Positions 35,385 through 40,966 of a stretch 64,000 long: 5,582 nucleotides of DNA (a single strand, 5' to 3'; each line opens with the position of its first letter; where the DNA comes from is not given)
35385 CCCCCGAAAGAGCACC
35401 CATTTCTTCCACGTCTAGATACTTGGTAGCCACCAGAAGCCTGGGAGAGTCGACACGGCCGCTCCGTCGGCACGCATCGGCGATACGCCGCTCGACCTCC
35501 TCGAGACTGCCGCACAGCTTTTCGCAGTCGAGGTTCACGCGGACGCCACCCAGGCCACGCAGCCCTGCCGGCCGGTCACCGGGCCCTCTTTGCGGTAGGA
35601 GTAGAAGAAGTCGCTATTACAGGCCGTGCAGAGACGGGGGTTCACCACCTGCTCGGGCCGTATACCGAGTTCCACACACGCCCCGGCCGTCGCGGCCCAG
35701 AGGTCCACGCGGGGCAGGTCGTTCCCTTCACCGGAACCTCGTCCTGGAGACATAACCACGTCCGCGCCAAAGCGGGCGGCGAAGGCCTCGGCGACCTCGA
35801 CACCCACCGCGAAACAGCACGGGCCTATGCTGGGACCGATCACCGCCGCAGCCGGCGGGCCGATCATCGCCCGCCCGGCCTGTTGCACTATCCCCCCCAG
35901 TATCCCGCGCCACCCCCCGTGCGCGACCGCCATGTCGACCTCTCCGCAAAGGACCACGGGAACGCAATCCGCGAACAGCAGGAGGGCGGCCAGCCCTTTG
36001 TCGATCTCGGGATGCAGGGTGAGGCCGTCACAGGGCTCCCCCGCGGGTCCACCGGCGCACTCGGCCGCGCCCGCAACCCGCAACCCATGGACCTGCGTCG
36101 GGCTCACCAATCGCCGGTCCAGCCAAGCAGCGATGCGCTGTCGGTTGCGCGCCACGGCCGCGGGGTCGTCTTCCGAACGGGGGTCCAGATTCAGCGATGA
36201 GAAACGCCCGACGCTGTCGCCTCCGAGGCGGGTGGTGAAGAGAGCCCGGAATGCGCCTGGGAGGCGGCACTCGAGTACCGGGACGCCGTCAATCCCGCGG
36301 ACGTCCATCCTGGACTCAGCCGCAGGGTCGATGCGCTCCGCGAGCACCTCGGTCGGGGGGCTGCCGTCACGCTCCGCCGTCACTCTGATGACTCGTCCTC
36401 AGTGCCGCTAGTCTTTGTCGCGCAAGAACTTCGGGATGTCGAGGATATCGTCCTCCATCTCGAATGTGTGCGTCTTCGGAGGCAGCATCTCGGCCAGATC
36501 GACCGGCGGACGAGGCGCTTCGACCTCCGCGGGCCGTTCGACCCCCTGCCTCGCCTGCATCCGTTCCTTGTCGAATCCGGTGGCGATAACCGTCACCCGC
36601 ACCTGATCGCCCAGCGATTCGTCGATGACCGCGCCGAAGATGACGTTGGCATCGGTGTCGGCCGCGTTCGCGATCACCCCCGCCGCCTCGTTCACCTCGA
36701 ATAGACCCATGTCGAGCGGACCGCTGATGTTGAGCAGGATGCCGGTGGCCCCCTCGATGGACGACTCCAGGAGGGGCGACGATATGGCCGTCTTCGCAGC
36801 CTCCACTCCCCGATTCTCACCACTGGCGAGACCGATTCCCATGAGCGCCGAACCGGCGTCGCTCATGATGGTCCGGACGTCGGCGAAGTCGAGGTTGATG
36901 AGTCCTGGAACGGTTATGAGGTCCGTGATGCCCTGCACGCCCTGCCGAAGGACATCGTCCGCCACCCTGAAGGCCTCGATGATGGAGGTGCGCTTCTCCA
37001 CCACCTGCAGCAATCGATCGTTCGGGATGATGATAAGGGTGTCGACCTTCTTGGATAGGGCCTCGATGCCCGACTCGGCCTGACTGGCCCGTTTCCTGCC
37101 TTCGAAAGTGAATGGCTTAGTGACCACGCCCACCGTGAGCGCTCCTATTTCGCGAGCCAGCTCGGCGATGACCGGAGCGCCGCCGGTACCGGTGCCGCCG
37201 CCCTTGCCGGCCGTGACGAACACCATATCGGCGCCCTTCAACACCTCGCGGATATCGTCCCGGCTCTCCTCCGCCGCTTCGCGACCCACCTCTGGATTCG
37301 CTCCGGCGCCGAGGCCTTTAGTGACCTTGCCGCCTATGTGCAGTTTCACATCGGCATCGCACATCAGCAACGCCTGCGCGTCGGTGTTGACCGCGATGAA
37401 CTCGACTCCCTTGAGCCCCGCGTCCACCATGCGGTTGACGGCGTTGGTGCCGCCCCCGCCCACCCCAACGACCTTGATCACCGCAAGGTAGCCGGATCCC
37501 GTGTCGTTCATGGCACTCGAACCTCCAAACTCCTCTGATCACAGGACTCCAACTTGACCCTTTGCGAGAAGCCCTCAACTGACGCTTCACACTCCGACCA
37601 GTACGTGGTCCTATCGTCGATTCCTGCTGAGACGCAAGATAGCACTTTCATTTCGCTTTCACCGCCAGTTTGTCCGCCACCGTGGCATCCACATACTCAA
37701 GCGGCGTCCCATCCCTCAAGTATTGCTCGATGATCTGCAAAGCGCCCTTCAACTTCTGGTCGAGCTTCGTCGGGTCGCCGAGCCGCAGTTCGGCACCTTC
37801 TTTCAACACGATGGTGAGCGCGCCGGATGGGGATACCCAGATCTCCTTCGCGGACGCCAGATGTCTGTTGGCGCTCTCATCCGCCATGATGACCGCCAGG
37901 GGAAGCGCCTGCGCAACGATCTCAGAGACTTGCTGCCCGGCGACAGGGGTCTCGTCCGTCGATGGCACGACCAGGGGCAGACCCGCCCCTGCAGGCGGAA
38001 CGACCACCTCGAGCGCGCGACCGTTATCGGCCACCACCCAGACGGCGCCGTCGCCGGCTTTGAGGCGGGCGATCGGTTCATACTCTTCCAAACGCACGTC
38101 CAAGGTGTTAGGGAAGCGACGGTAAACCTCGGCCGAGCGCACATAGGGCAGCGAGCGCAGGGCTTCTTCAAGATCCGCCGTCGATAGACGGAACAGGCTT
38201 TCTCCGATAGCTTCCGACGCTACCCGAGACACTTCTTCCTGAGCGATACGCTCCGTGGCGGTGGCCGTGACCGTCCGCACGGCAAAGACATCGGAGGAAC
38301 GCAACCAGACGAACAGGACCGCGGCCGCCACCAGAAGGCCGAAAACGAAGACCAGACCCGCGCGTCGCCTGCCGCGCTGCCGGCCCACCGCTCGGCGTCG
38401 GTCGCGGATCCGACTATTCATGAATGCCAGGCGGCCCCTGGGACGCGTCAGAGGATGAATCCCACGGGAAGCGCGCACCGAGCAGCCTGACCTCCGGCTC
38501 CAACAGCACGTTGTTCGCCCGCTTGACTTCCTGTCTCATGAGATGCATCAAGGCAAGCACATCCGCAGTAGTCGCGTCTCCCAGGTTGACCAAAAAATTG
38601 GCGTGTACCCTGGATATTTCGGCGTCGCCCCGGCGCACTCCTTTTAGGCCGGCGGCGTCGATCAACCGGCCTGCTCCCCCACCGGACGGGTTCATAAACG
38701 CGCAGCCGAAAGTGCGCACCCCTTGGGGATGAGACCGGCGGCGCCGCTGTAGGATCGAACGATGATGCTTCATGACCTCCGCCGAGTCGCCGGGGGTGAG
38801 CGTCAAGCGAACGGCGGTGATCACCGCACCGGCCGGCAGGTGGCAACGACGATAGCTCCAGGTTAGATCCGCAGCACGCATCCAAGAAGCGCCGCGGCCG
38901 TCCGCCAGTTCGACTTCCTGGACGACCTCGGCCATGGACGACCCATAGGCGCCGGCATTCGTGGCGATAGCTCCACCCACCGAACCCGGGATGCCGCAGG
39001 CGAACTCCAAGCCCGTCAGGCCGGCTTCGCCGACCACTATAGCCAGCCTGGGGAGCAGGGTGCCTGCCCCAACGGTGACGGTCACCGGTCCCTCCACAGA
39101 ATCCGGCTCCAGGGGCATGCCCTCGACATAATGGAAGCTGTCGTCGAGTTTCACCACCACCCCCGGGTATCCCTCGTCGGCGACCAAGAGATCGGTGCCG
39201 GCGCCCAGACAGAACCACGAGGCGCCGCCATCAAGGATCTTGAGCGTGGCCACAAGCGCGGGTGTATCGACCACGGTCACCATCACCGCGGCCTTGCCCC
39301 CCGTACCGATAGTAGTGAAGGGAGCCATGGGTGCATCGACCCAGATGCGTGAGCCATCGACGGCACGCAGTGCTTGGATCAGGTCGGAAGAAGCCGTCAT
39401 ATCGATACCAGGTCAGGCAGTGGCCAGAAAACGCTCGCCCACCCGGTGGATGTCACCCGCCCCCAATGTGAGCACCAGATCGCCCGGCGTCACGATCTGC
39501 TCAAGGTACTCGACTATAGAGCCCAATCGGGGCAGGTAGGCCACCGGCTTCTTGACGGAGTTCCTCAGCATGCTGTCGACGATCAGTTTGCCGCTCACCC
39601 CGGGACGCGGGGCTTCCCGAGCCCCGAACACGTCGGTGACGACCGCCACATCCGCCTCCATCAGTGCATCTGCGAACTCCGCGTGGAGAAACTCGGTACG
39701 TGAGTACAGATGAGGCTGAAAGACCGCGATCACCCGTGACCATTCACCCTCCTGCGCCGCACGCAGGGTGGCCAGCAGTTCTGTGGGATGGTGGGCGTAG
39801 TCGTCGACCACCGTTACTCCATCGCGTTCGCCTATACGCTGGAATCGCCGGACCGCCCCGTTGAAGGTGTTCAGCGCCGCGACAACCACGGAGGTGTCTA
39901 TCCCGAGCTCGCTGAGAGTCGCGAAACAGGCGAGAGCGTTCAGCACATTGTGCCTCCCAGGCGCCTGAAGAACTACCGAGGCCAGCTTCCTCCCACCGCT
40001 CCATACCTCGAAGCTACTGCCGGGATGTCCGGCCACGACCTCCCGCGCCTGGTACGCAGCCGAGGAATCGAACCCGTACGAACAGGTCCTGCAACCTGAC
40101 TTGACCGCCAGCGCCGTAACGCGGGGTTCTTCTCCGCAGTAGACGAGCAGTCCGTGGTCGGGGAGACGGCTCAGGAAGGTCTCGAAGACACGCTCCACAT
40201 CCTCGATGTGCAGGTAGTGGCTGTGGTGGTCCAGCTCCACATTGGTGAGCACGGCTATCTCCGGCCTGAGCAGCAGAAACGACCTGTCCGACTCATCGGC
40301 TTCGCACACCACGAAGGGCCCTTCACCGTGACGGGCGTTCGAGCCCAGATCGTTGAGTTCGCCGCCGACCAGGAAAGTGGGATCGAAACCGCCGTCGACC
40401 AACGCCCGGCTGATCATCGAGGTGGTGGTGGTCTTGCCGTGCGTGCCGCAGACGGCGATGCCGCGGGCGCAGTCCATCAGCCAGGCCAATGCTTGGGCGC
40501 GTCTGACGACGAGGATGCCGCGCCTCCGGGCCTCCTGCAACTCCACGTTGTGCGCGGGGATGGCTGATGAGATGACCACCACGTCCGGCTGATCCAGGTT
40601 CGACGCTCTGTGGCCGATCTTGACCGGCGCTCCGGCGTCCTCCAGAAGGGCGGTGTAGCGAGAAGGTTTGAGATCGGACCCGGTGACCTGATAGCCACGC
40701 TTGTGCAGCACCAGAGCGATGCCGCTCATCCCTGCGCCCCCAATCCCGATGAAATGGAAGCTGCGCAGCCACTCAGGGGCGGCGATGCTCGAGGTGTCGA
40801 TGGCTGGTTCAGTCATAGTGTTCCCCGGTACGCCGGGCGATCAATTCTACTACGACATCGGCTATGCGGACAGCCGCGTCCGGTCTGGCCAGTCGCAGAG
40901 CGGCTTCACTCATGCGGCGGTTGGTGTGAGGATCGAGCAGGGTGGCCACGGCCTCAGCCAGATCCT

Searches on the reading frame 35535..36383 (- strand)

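Call 67: search_protein_families(library=pfam, proteins=[window:35535-36383:-], max_evalue=0.00001)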
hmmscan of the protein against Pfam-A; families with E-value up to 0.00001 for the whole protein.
window:35535-36383:- (282 aa): 1 family
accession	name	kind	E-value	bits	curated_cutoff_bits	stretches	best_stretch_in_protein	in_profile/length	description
PF02578.20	Cu-oxidase_4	-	2.4e-51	174.9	22.9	1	50-278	1-238/238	Multi-copper polyphenol oxidoreductase laccase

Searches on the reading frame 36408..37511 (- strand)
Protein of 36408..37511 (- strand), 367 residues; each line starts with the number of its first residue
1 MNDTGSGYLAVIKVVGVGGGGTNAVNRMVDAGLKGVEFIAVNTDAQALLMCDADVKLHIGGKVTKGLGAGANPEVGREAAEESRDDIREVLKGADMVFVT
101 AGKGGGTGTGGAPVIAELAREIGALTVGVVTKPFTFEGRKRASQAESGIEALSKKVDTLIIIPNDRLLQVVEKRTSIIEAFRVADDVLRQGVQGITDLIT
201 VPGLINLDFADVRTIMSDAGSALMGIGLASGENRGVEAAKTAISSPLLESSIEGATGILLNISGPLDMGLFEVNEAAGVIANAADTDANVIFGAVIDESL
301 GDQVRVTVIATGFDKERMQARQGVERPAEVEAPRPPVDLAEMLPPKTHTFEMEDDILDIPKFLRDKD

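Call 67: search_protein_families(library=pfam, proteins=[window:36408-37511:-], max_evalue=0.00001)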
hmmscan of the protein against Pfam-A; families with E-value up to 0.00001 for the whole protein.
window:36408-37511:- (367 aa): 2 families
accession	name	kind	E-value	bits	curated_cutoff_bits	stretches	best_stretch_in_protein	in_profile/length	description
PF00091.31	Tubulin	-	3e-50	171.6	33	1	12-171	2-189/190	Tubulin/FtsZ family, GTPase domain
PF12327.13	FtsZ_C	-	1.9e-34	118.3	27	1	220-314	1-95/95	FtsZ family, C-terminal domain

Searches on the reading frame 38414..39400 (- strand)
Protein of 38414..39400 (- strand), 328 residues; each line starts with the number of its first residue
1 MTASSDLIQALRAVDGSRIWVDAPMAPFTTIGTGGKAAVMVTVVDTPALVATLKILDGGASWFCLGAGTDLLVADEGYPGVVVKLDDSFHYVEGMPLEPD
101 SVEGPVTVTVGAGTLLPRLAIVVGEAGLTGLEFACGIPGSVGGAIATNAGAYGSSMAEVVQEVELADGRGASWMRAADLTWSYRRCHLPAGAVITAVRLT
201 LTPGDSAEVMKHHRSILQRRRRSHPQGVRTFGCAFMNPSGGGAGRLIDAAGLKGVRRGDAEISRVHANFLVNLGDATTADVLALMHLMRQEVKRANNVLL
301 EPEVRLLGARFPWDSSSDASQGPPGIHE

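Call 68: search_protein_families(library=pfam, proteins=[window:38414-39400:-], max_evalue=0.00001)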
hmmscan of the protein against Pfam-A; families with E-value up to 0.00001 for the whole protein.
window:38414-39400:- (328 aa): 2 families
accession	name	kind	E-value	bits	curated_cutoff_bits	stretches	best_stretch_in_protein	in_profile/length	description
PF02873.21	MurB_C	-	2.2e-28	98.8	27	1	209-306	2-98/99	UDP-N-acetylenolpyruvoylglucosamine reductase, C-terminal domain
PF01565.28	FAD_binding_4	-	3.4e-14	53.2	26.4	1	38-170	2-133/139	FAD binding domain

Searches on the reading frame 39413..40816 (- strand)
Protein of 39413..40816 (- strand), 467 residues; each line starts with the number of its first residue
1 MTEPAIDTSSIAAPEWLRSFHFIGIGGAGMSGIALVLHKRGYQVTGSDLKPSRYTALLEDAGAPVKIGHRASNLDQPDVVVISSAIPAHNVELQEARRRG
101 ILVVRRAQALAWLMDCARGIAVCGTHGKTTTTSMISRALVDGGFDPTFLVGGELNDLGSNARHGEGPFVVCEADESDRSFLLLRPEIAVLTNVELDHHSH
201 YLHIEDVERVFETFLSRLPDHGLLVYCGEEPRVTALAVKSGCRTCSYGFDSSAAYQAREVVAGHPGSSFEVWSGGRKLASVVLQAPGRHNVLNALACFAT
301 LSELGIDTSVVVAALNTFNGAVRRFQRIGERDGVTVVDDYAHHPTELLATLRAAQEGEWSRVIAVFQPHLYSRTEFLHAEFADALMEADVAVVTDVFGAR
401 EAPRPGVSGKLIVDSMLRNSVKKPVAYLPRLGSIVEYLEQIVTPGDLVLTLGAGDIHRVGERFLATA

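Call 68: search_protein_families(library=pfam, proteins=[window:39413-40816:-], max_evalue=0.00001)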
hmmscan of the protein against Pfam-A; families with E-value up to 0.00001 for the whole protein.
window:39413-40816:- (467 aa): 3 families
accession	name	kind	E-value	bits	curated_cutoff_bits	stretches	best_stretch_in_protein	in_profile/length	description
PF01225.30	Mur_ligase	-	1.2e-28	99.8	21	1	20-115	2-92/95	Mur ligase family, catalytic domain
PF08245.18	Mur_ligase_M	-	8e-25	88.4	24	1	122-300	1-199/200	Mur ligase middle domain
PF02875.26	Mur_ligase_C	-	5.1e-24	86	28.4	1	323-454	1-127/127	Mur ligase, glutamate ligase domain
